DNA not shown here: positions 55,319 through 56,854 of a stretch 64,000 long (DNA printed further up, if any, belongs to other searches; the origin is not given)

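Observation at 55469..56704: KS paralogue with complete loss of the Cys-His-His triad, translationally coupled to an intact KS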

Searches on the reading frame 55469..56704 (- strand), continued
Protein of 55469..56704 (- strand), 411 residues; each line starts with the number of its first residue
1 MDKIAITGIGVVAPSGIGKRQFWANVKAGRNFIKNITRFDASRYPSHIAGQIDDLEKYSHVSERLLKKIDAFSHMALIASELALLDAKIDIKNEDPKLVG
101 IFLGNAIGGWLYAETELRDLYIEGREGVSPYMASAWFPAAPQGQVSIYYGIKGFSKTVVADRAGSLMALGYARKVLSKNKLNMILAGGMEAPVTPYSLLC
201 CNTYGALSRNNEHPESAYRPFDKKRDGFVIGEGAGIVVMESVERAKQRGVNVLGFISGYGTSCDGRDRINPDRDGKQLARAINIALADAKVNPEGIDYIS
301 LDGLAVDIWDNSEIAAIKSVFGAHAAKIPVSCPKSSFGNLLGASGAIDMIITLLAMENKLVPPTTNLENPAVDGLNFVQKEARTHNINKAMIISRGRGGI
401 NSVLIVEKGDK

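Call 39: list_cluster_members(proteins=[P0247, P0269, P0152, P0190, P0212, P0251, P0155, P0225, P0182, P0150])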
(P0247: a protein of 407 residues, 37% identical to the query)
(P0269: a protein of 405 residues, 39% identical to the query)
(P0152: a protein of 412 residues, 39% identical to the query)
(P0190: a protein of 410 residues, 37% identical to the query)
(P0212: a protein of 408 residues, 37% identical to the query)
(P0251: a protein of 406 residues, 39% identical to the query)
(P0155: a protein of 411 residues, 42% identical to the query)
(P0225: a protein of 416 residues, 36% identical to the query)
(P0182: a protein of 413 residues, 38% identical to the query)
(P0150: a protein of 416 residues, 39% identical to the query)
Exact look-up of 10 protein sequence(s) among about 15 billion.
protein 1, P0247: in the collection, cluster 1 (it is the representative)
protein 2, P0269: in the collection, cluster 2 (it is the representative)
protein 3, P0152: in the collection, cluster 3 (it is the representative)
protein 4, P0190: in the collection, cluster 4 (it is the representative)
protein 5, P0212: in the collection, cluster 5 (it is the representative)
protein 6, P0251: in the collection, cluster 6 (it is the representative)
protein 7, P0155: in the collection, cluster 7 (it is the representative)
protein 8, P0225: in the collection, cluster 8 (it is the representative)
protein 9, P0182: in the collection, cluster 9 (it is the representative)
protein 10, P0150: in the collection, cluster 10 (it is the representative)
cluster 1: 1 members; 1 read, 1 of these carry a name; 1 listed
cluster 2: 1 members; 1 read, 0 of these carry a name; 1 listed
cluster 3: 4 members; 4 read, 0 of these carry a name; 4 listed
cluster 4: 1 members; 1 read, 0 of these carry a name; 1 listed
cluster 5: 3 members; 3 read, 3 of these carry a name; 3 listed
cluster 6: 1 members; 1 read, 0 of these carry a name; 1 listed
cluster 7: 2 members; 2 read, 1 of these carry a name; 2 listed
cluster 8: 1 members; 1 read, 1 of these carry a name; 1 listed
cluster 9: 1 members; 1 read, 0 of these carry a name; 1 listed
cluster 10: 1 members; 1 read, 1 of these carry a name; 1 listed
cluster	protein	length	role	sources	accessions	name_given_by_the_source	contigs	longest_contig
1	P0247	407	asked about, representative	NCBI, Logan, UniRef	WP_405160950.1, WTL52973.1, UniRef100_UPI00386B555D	ketosynthase chain-length factor [Nocardia sp. NBC_01499] | beta-ketoacyl synthase N-terminal-like domain-containing protein n=1 Tax=Nocardia sp. ...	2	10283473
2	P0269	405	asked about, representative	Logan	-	-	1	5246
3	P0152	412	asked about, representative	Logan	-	-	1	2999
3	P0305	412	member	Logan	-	-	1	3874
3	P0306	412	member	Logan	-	-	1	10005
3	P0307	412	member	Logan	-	-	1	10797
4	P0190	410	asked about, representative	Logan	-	-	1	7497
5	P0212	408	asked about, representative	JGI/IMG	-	3-oxoacyl-[acyl-carrier-protein] synthase II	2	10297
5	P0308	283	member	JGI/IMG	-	3-oxoacyl-(acyl-carrier-protein) synthase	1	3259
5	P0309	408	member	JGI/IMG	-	3-oxoacyl-[acyl-carrier-protein] synthase II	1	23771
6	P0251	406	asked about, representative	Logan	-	-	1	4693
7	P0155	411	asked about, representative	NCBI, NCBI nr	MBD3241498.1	MAG: hypothetical protein GF331_12990 [Chitinivibrionales bacterium] | hypothetical protein [Chitinivibrionales bacterium]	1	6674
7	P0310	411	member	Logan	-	-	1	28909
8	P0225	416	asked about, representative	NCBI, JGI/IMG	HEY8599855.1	MAG TPA: beta-ketoacyl-[acyl-carrier-protein] synthase family protein [Thermomicrobiales ... | 3-oxoacyl-[acyl-carrier-protein] synthase II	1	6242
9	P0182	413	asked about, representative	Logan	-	-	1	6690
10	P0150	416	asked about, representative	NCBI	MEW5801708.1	MAG: beta-ketoacyl-[acyl-carrier-protein] synthase family protein [bacterium]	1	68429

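Call 41: search_solved_structures(query=P0247, show_alignments=1, max_evalue=1e-60)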
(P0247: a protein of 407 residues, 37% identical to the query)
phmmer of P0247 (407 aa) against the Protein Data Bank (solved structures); distinct sequences matched with E-value up to 1e-60: 1.
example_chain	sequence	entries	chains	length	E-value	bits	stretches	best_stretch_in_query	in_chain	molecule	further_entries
1tqy_B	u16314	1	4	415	4e-119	401.5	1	6-404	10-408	Actinorhodin polyketide putative beta-ketoacyl synthase 2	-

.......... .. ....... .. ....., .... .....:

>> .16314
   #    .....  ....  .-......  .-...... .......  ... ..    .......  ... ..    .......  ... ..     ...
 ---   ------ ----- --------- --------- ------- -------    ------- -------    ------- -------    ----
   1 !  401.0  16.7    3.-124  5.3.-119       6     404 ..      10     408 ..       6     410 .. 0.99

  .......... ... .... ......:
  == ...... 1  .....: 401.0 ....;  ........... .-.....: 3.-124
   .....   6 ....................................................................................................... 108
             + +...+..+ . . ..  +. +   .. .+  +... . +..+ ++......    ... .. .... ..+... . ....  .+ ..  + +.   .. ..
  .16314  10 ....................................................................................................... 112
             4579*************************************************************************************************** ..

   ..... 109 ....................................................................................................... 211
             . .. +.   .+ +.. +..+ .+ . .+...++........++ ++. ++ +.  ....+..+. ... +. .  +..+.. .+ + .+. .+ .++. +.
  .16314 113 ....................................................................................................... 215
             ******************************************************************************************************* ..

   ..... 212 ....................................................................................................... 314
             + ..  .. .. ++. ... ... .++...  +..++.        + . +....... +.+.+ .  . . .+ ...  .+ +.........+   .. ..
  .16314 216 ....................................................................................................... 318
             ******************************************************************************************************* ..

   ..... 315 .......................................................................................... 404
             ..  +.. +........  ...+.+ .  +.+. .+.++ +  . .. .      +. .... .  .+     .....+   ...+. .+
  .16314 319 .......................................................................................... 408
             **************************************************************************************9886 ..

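Call 52: predict_structure(alignment_id=A1)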
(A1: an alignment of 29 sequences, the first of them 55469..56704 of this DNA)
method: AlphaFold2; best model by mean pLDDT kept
length: 411 residues; sequences in the alignment: 29
mean_pLDDT: 64.5   pTM: 0.74
mean pLDDT of the five models: 64.5, 62.6, 60.5, 56.7, 50.8
residues with pLDDT >= 90: 92; 70-90: 110; 50-70: 67; < 50: 142
segments of 3 or more residues with pLDDT < 50: 33-70, 107-160, 192-230, 336-342
pLDDT, mean of each block of 10 residues (from residue 1): 88 66 76 40 30 32 39 64 82 72 56 41 34 24 25 34 74 80 77 36 29 41 40 75 91 94 68 84 96 95 58 86 91 58 71 93 70 74 93 77 90 55
secondary structure, 60 per line:
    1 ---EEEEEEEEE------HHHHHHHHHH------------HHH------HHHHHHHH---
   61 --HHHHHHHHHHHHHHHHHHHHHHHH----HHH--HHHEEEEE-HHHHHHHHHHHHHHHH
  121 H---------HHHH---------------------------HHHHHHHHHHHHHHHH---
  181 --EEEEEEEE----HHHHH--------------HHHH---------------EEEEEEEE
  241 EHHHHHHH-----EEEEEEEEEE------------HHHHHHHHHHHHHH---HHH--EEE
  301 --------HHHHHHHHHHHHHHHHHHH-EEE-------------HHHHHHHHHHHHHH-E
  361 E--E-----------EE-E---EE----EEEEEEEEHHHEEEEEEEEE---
elements in order: E4-12 H19-28 H50-57 H63-86 E99-103 H105-121 H131-134 H162-177 E183-190 H195-199 H214-217 E233-241 H242-248 E254-263 H276-289 E298-300 H309-327 E329-331 H345-358 E389-396 E400-408

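Call 54: find_encoding_contigs(protein=P0121, flank=10000, max_places=2)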
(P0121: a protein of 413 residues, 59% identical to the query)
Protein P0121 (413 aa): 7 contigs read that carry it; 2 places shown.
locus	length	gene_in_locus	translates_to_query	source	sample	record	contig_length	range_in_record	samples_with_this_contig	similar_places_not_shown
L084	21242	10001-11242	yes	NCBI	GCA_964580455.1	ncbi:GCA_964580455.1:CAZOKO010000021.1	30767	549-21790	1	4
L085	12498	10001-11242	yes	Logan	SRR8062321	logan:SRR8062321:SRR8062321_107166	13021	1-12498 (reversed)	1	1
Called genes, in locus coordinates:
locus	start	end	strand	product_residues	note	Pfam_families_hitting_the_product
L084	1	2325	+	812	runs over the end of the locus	PF03176:MMPL, PF02460:Patched, PF12349:Sterol-sensing, PF03176:MMPL, PF02355:SecD_SecF_C (weak)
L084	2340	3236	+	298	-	PF07044:DUF1329, PF17131:TP_0789-like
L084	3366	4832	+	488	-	PF02310:B12-binding, PF04055:Radical_SAM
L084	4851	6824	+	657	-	PF02730:AFOR_N, PF01314:AFOR_C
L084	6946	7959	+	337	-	PF00070:Pyr_redox (faint), PF01210:NAD_Gly3P_dh_N (weak), PF02558:ApbA, PF03807:F420_oxidored (weak), PF07992:Pyr_redox_2 (weak), PF08546:ApbA_C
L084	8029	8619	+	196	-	-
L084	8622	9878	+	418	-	PF00109:ketoacyl-synt, PF02801:Ketoacyl-synt_C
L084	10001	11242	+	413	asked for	PF00109:ketoacyl-synt, PF02801:Ketoacyl-synt_C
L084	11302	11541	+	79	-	PF00550:PP-binding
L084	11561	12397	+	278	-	PF04199:Cyclase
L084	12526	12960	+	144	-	PF10604:Polyketide_cyc2, PF03364:Polyketide_cyc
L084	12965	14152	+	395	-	PF07690:MFS_1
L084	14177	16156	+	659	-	PF02730:AFOR_N, PF01314:AFOR_C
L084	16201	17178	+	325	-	PF04909:Amidohydro_2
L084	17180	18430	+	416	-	PF01266:DAO, PF01593:Amino_oxidase, PF07992:Pyr_redox_2 (faint), PF13450:NAD_binding_8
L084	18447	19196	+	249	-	PF01048:PNP_UDP_1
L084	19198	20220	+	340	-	PF01008:IF-2B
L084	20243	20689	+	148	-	PF01008:IF-2B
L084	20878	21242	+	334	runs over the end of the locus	PF00596:Aldolase_II, PF02036:SCP2 (weak)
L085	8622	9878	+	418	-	PF00109:ketoacyl-synt, PF02801:Ketoacyl-synt_C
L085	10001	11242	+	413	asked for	PF00109:ketoacyl-synt, PF02801:Ketoacyl-synt_C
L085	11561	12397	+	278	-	PF04199:Cyclase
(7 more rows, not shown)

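Call 55: fold_search(model_id=the predicted structure, library=pdb)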
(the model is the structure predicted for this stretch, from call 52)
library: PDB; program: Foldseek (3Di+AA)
matches with E <= 10: 1191; with E <= 0.001: 1053
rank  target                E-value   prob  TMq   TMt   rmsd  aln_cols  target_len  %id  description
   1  4ls5_A                1.1e-32  1.00  0.73  0.73   7.3       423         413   35  Crystal structure of beta-ketoacyl-ACP synthase II (FabF) from Bacillus subtilis (released 2014-04-02)
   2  4ls6_A                2.1e-32  1.00  0.72  0.72   7.4       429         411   34  Crystal structure of beta-ketoacyl-ACP synthase II (FabF) I108F mutant from Bacillus subtilis (released 2014-04-02)
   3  1e5m                  2.4e-32  1.00  0.73  0.73   6.8       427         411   32  Beta ketoacyl acyl carrier protein synthase II (KASII) from Synechocystis sp. (released 2001-01-16)
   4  4ls7_B                3.3e-32  1.00  0.71  0.70   7.4       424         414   35  Crystal structure of Bacillus subtilis beta-ketoacyl-ACP synthase II (FabF) in a non-covalent complex with cerulenin (released 2014-04-02)
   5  3o04                  6.7e-32  1.00  0.73  0.72   7.2       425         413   36  Crystal structure of the beta-keto-acyl carrier protein synthase II (lmo2201) from Listeria monocytogenes (released 2010-08-04)
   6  2gqd_A                7.1e-32  1.00  0.73  0.73   6.9       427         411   31  The crystal structure of B-ketoacyl-ACP synthase II (FabF) from Staphylococcus aureus (released 2006-05-02)
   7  4ls8_A                8.1e-32  1.00  0.72  0.71   7.4       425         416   35  Crystal structure of Bacillus subtilis beta-ketoacyl-ACP synthase II (FabF) in a covalent complex with cerulenin (released 2014-04-02)
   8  4ls5_B                1.5e-31  1.00  0.71  0.71   7.4       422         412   36  Crystal structure of beta-ketoacyl-ACP synthase II (FabF) from Bacillus subtilis (released 2014-04-02)
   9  4ls6_B                1.5e-31  1.00  0.71  0.71   7.4       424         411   35  Crystal structure of beta-ketoacyl-ACP synthase II (FabF) I108F mutant from Bacillus subtilis (released 2014-04-02)
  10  1j3n_A                1.9e-31  1.00  0.73  0.73   6.6       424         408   34  Crystal Structure of 3-oxoacyl-(acyl-carrier protein) Synthase II from Thermus thermophilus HB8 (released 2003-03-11)
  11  4ls8_B                2.2e-31  1.00  0.71  0.71   7.4       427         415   35  Crystal structure of Bacillus subtilis beta-ketoacyl-ACP synthase II (FabF) in a covalent complex with cerulenin (released 2014-04-02)
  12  8pd1_A                2.7e-31  1.00  0.72  0.72   6.8       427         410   31  Pseudomonas aeruginosa FabF C164A mutant in complex with N-isopropyl-1H-imidazole-4-carboxamide (released 2024-01-10)
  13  2rjt_A                2.7e-31  1.00  0.72  0.73   6.9       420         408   29  Crystal Structure Analysis of a Surface Entropy Reduction Mutant of S. pneumoniae FabF (released 2008-01-22)
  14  4jb6_A                3.1e-31  1.00  0.72  0.72   6.8       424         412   30  Structure of Pseudomonas aeruginosa FabF mutant C164Q (released 2014-03-05)
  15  5sxo                  3.1e-31  1.00  0.73  0.73   6.5       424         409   35  1.35 angstrom resolution crystal structure of beta-ketoacyl-ACP synthase II (FabF) from Listeria monocytogenes (released 2016-11-02)
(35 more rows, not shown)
